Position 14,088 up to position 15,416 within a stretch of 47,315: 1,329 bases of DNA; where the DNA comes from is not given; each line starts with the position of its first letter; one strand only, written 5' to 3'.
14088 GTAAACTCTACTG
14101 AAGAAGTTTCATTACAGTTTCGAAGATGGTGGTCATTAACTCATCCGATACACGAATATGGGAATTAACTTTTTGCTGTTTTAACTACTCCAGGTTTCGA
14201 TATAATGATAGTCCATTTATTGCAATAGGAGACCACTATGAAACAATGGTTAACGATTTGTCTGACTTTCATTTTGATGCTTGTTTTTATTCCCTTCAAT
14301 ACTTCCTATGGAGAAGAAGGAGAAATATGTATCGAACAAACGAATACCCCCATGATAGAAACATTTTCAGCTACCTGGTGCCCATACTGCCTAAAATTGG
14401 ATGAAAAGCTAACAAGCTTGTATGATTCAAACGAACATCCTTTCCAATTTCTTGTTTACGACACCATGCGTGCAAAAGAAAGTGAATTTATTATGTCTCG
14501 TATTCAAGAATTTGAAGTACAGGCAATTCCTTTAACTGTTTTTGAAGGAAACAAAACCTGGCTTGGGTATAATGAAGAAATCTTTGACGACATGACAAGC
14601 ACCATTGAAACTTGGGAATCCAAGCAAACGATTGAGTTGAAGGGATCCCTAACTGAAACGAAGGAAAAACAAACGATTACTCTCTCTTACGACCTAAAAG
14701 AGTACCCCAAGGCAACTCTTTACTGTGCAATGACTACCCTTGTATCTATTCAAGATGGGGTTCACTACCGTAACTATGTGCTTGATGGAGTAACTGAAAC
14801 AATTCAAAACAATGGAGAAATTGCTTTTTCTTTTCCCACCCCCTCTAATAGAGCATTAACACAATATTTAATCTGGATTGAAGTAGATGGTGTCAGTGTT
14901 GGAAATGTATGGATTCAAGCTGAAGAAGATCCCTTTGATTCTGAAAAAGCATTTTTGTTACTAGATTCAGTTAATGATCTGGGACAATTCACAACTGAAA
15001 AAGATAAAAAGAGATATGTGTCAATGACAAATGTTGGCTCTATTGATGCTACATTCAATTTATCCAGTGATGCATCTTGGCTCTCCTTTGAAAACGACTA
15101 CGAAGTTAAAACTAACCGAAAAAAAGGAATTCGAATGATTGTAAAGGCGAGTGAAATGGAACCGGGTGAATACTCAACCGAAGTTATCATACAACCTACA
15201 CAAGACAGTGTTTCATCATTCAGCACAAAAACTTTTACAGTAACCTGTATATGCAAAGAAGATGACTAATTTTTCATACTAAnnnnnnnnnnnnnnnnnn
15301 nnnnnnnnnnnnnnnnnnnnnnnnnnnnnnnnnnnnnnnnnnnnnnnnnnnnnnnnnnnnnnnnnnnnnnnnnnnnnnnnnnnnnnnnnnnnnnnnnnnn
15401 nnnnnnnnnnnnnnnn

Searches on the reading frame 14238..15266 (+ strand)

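Call 59: search_protein_families(library=pfam, proteins=[window:14238-15266:+], max_evalue=0.0001)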
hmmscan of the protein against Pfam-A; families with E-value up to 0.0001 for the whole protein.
window:14238-15266:+ (343 aa): 1 family
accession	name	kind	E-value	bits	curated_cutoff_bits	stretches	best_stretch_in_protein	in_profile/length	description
PF13098.12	Thioredoxin_2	-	1.7e-05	25.6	27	1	33-111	2-94/104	Thioredoxin-like domain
